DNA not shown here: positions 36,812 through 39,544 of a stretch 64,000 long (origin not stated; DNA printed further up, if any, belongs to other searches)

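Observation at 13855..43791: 30-kb single-operon VirB-type T4SS with a Rickettsiales-like B8-B7-B8-B9 duplication, extreme gene gigantism and no coupling protein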

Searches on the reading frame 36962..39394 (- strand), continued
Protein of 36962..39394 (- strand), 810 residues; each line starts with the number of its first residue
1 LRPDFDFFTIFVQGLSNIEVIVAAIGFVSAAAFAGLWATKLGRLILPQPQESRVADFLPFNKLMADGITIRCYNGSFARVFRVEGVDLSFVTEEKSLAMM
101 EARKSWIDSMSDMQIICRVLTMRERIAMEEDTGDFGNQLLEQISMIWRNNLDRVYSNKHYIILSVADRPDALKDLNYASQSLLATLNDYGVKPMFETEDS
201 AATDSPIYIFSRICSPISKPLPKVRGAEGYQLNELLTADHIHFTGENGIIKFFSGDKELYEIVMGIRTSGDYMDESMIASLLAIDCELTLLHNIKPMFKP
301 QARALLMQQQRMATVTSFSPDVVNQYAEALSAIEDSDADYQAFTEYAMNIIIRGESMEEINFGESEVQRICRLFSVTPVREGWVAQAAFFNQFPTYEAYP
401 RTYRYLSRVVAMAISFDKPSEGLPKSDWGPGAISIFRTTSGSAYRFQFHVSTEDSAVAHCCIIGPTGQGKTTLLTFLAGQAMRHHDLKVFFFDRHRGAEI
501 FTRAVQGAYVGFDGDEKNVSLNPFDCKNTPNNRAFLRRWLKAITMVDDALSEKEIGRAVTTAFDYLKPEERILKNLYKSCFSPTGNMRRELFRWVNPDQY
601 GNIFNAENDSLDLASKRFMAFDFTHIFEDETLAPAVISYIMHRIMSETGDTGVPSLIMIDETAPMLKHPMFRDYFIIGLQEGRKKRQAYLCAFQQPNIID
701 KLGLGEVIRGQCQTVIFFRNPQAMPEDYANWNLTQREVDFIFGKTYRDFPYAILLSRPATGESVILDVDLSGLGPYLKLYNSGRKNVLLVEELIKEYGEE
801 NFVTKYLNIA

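Call 59: search_protein_families(library=pfam, proteins=[L081:22360-23181:+, L081:23225-23911:+, L081:23941-25227:+, L081:26450-28102:+], max_evalue=0.1)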
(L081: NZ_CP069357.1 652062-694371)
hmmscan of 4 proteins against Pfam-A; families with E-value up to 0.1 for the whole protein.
L081:22360-23181:+ (273 aa): 3 families
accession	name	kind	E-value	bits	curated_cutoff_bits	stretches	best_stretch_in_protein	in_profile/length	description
PF11114.13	Minor_capsid_2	-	0.042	14.4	27.7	1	206-261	2-57/113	Minor capsid protein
PF12977.12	DUF3861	-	0.046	14.4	27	0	206-249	28-71/90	Domain of Unknown Function with PDB structure (DUF3861)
PF20070.4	DUF6466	-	0.05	14.5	25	0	203-269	14-80/146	Family of unknown function (DUF6466)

L081:23225-23911:+ (228 aa): 1 family
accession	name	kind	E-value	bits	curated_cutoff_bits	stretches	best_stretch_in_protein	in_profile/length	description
PF15125.11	TMEM238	-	0.077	13.6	27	1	9-61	10-59/64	TMEM238 protein family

L081:23941-25227:+ (428 aa): 1 family
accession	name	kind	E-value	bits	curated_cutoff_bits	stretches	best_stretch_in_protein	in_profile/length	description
PF10157.14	BORCS6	-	0.036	14.7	35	0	65-110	55-100/101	BLOC-1-related complex sub-unit 6 C-terminal helix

L081:26450-28102:+ (550 aa): 1 family
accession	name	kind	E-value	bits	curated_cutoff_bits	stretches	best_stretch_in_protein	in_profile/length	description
PF03524.21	CagX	-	2.2e-19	70.5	34.2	1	110-352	4-195/198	Conjugal transfer protein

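Call 80: find_homologous_proteins(query=L081:31998-34193:+, max_evalue=1e-10)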
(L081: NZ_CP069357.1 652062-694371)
Query L081:31998-34193:+ (731 aa): 625 proteins with E <= 1e-10 among 8000 candidates; the best 120 are listed.
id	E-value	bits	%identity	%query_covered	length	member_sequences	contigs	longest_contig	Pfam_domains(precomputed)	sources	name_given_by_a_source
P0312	0.0e+0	1571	92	100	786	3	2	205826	PF10412.16,PF02534.21,PF12696.14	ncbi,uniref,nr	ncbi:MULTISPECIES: type IV secretory system conjugative DNA transfer family protein [Microvirga]|uni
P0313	0.0e+0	1527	91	82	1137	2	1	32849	PF05204.20,PF10412.16,PF05203.22,PF14528.12,PF02534.21,PF12696.14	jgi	jgi:hypothetical protein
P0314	0.0e+0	1513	89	100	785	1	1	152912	PF10412.16,PF02534.21,PF12696.14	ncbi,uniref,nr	ncbi:type IV secretory system conjugative DNA transfer family protein [Microvirga calopogonii]|unire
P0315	0.0e+0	1328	80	100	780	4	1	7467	PF10412.16,PF02534.21,PF12696.14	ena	-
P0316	0.0e+0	1293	77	82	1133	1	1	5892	PF05204.20,PF10412.16,PF05203.22,PF14528.12,PF02534.21,PF12696.14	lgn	-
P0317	0.0e+0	1180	80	89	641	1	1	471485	PF10412.16,PF02534.21,PF12696.14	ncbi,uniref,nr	ncbi:type IV secretory system conjugative DNA transfer family protein [Microvirga sp. BT688]|uniref:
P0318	7.6e-258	876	61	67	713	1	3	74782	PF10412.16,PF02534.21,PF12696.14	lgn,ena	-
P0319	6.8e-238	810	59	64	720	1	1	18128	PF10412.16,PF02534.21,PF12696.14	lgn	-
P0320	6.5e-233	793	57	64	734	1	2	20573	PF10412.16,PF02534.21,PF12696.14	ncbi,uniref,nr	ncbi:type IV secretory system conjugative DNA transfer family protein [Microvirga tunisiensis]|unire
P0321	6.6e-228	777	53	92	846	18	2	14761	PF10412.16,PF02534.21,PF12696.14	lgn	-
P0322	2.5e-227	775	53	92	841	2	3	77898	PF10412.16,PF02534.21,PF12696.14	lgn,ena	-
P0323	4.4e-223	761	56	63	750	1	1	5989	PF10412.16,PF02534.21,PF12696.14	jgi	jgi:type IV secretion system protein VirD4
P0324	2.5e-222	758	55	62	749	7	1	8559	PF10412.16,PF02534.21,PF12696.14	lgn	-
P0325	1.0e-220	753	54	64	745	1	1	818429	PF10412.16,PF02534.21,PF12696.14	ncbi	-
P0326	1.1e-219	750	54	75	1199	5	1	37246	PF05204.20,PF10412.16,PF05203.22,PF14528.12,PF02534.21,PF12696.14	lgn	-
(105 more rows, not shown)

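Call 83: list_cluster_members(proteins=[P0135, P0136, P0137, P0139, P0140, P0141, P0142, P0143, P0144, P0145])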
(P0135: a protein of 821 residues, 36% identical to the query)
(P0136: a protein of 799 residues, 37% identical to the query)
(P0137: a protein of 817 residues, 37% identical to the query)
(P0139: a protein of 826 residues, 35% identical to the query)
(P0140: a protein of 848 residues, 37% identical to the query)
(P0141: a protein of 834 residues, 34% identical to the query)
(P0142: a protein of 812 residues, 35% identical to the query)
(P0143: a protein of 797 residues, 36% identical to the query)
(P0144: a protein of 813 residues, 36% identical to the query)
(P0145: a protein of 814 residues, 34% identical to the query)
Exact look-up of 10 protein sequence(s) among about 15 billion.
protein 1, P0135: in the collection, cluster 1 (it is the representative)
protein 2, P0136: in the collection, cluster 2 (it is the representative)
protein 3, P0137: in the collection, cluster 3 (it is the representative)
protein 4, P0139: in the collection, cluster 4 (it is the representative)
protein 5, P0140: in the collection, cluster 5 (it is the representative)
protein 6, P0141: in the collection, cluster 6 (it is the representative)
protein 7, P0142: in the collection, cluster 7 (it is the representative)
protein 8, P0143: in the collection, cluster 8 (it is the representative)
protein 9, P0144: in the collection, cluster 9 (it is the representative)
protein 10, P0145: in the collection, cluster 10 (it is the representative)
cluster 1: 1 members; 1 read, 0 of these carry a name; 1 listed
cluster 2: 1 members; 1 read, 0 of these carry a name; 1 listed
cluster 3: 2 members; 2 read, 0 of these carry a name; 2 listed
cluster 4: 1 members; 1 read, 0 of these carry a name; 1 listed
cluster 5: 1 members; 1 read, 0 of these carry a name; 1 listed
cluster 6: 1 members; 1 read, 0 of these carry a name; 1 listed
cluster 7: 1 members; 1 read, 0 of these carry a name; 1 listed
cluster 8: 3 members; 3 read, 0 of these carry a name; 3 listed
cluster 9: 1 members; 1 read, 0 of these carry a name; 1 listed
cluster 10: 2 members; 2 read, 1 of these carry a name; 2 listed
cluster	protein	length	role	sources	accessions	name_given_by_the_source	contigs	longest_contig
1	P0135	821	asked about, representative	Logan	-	-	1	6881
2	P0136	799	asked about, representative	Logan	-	-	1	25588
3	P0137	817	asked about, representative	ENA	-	-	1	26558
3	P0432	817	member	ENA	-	-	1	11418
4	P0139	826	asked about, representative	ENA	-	-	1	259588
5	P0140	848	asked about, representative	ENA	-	-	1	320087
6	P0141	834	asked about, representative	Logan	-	-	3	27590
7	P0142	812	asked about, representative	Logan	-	-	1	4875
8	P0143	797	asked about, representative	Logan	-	-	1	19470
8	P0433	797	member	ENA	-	-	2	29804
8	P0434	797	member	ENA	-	-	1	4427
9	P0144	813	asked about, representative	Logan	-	-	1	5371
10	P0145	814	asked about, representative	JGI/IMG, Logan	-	type IV secretion system protein VirB4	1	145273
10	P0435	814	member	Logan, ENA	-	-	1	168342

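Call 89: get_annotated_region(hit=H2, flank=15000)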
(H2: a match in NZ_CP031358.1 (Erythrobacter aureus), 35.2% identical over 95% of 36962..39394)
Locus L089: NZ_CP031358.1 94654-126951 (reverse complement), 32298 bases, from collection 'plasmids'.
description: Erythrobacter aureus strain YH-07 plasmid unnamed, complete sequence
organism: Erythrobacter aureus (NCBI taxid 2182384)
taxonomy: Bacteria; Pseudomonadota; Alphaproteobacteria; Sphingomonadales; Erythrobacteraceae; Erythrobacter; Erythrobacter aureus
host: -; source: marine sediment; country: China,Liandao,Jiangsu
typing (MOB-suite, as given by PLSDB): non-mobilizable
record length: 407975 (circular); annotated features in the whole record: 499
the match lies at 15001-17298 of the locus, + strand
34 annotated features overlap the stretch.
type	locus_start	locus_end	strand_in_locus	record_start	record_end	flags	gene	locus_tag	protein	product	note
CDS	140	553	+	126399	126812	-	-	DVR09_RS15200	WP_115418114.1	hypothetical protein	-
CDS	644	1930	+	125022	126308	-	-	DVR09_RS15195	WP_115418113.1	hypothetical protein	-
CDS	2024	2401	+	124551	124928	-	-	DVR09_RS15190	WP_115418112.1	hypothetical protein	-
CDS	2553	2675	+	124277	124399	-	-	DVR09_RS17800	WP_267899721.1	hypothetical protein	-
CDS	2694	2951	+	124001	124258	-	-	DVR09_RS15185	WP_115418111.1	hypothetical protein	-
CDS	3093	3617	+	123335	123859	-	-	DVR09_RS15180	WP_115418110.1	hypothetical protein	-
CDS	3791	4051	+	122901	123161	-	-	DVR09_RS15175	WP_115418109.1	hypothetical protein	-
CDS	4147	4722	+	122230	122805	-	-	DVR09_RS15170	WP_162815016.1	hypothetical protein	-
CDS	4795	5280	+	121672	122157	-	-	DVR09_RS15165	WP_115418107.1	hypothetical protein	-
CDS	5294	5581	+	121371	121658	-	-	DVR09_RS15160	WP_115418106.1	hypothetical protein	-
CDS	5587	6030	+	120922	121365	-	-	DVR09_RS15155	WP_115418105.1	hypothetical protein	-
CDS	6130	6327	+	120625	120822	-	-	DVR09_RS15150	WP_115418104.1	hypothetical protein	-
CDS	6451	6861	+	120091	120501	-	-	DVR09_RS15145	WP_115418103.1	hypothetical protein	-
CDS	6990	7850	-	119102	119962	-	-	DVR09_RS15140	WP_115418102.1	hypothetical protein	-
CDS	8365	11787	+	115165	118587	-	-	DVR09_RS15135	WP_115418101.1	MobA/MobL family protein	-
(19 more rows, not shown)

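Call 90: get_annotated_region(hit=H3, flank=15000)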
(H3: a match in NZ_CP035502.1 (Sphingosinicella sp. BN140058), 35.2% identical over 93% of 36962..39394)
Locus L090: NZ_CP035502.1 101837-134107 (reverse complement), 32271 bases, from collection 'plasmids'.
description: Sphingosinicella sp. BN140058 plasmid p1, complete sequence
organism: Sphingosinicella sp. BN140058 (NCBI taxid 1892855)
taxonomy: Bacteria; Pseudomonadota; Alphaproteobacteria; Sphingomonadales; Sphingosinicellaceae; Sphingosinicella; Sphingosinicella sp. BN140058
host: -; source: Cell culture,soil; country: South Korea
typing (MOB-suite, as given by PLSDB): mobilizable; relaxase MOBQ
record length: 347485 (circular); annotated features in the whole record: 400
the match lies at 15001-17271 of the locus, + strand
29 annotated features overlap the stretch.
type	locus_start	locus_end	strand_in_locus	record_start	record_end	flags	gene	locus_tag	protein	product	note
CDS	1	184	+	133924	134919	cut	-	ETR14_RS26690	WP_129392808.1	GSU2403 family nucleotidyltransferase fold protein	-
CDS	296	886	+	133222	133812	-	-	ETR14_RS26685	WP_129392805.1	hypothetical protein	-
CDS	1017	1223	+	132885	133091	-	-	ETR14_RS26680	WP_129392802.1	hypothetical protein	-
CDS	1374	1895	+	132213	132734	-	-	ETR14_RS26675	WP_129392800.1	hypothetical protein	-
CDS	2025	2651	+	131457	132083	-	-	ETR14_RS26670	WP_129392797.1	hypothetical protein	-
CDS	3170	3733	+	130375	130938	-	-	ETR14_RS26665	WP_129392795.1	hypothetical protein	-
CDS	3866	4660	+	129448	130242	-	-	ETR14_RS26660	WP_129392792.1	metallophosphoesterase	-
CDS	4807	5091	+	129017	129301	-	-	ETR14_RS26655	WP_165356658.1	hypothetical protein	-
CDS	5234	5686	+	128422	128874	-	-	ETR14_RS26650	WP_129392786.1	hypothetical protein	-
CDS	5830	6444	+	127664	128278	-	-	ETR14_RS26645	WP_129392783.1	hypothetical protein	-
CDS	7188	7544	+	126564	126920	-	-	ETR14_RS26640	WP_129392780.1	hypothetical protein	-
CDS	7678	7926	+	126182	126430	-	-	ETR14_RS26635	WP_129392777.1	hypothetical protein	-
CDS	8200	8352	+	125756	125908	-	arfA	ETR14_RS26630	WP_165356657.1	alternative ribosome rescue factor ArfA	GO:0072344 - rescue of stalled ribosome [Evidence IEA]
CDS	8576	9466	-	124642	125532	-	-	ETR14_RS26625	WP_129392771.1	hypothetical protein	-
CDS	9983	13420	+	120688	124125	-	-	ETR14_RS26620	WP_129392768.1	MobA/MobL family protein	-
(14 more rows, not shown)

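Call 92: search_protein_families(library=pfam, proteins=[L089:17409-18164:+, L090:17424-18182:+, L089:18288-19649:+, L090:18301-19569:+, L082:22346-23101:+, L082:23102-24160:+], max_evalue=0.1)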
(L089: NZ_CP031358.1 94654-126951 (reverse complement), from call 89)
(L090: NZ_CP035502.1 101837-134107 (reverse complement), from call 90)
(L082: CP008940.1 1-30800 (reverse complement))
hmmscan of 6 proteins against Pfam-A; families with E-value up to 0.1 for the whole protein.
L089:17409-18164:+ (251 aa): 4 families
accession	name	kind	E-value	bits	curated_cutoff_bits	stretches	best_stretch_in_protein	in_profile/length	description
PF07996.16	T4SS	-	6.8e-07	30.3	24.7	1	30-232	1-187/197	Type IV secretion system proteins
PF10057.14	MpsC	-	0.0026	18.3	23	1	26-84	25-83/111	Na+-translocating membrane potential-generating system (MpsC)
PF24615.2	Spectrin_Anc-1_2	-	0.037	14.7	28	0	46-80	36-70/105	Nuclear anchorage protein 1, spectrin repeat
PF05531.17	NPV_P10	-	0.039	14.9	29.8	0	40-83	7-49/75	Nucleopolyhedrovirus P10 protein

L090:17424-18182:+ (252 aa): 1 family
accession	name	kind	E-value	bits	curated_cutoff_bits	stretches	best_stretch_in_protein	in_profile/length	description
PF07996.16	T4SS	-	0.016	16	24.7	1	27-204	1-156/197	Type IV secretion system proteins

L089:18288-19649:+ (453 aa): 0 families

L090:18301-19569:+ (422 aa): 0 families

L082:22346-23101:+ (251 aa): 0 families

L082:23102-24160:+ (352 aa): 1 family
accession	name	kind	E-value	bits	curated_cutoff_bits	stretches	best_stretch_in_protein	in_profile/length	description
PF04610.19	TrbL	-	6.7e-05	23.2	25.9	1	42-229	7-182/215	TrbL/VirB6 plasmid conjugal transfer protein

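Call 98: find_encoding_contigs(protein=P0121, flank=10000, max_places=2)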
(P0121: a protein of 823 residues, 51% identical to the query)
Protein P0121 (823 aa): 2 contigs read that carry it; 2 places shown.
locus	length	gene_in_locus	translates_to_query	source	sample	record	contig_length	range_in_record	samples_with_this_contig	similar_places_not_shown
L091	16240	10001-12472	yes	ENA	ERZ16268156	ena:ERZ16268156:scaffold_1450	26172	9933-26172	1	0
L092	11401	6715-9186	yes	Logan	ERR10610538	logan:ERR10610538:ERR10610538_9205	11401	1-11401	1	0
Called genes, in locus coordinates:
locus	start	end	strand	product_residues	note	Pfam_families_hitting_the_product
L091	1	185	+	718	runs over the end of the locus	PF01138:RNase_PH, PF03725:RNase_PH_C, PF03726:PNPase, PF01138:RNase_PH, PF00013:KH_1, PF00575:S1, PF23459:S1_RRP5 (weak)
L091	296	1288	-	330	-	PF13606:Ank_3 (faint), PF12796:Ank_2, PF13637:Ank_4 (weak), PF13857:Ank_5, PF00023:Ank (weak), PF13637:Ank_4, PF12796:Ank_2, PF00023:Ank (weak)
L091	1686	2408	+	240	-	-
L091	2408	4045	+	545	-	-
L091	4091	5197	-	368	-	PF03739:LptF_LptG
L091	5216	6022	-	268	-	-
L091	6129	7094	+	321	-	PF00437:T2SSE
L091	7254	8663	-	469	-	PF08245:Mur_ligase_M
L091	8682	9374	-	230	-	-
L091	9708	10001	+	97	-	-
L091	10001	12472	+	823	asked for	PF03135:CagE_TrbE_VirB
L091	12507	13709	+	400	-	PF00768:Peptidase_S11, PF13354:Beta-lactamase2, PF05036:SPOR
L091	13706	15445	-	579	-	PF00133:tRNA-synt_1, PF01406:tRNA-synt_1e (faint), PF09334:tRNA-synt_1g, PF08264:Anticodon_1 (weak), PF19303:Anticodon_3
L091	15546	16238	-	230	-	?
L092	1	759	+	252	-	?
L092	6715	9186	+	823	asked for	PF03135:CagE_TrbE_VirB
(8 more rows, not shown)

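Call 99: find_encoding_contigs(protein=P0123, flank=10000, max_places=1)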
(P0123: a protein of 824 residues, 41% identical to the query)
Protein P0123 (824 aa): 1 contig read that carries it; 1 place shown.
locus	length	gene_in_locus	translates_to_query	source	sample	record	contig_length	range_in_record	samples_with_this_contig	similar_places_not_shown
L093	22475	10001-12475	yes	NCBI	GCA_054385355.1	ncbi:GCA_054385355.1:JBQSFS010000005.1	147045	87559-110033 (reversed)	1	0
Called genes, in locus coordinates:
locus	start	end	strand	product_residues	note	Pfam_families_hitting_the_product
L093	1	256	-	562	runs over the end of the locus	PF13509:S1_2 (faint), PF23459:S1_RRP5 (faint), PF00575:S1, PF21710:Spt6_S1 (faint), PF00575:S1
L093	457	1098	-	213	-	PF02224:Cytidylate_kin, PF13189:Cytidylate_kin2 (faint)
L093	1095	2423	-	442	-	PF00275:EPSP_synthase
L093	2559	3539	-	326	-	PF00849:PseudoU_synth_2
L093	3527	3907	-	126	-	PF02537:CRCB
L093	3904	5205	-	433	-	PF00158:Sigma54_activat (faint), PF05496:RuvB_N, PF20720:nSTAND3 (weak), PF00004:AAA, PF07728:AAA_5 (weak), PF16193:AAA_assoc_2, PF12002:MgsA_C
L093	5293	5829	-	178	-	PF00578:AhpC-TSA, PF08534:Redoxin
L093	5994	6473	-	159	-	PF00731:AIRC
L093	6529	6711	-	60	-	PF04325:DUF465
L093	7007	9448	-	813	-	PF02190:LON_substr_bdg, PF00004:AAA, PF07728:AAA_5, PF22667:Lon_lid, PF05362:Lon_C, PF13541:ChlI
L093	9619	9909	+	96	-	-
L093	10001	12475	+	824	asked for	PF27097:VirB4_TrbE_N (weak), PF03135:CagE_TrbE_VirB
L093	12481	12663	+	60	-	-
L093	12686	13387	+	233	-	PF04335:VirB8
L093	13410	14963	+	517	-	PF03524:CagX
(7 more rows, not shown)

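Call 100: find_encoding_contigs(protein=P0128, flank=10000, max_places=1)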
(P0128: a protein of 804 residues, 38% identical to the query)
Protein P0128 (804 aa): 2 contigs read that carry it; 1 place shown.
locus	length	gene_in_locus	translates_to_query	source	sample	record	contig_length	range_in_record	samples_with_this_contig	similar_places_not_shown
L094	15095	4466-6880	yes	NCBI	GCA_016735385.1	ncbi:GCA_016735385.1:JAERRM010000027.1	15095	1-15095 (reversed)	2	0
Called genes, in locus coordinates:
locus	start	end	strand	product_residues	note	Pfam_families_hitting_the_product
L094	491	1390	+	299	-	-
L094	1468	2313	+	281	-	PF03938:OmpH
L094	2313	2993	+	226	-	-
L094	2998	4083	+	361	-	PF25084:LbH_EIF2B, PF25087:GMPPB_C (weak), PF25084:LbH_EIF2B (weak), PF00132:Hexapep (weak)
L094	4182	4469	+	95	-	-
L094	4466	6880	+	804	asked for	PF03135:CagE_TrbE_VirB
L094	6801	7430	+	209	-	-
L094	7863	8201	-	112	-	-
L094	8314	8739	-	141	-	PF00692:dUTPase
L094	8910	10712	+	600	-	PF07973:tRNA_SAD, PF00587:tRNA-synt_2b, PF03129:HGTP_anticodon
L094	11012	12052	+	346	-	PF00022:Actin, PF06723:MreB_Mbl, PF00012:HSP70, PF14450:FtsA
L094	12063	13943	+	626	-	PF01134:GIDA, PF07992:Pyr_redox_2 (weak), PF13932:SAM_GIDA_C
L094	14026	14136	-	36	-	-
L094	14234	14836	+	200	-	PF02559:CarD_TRCF_RID, PF21095:CarD_C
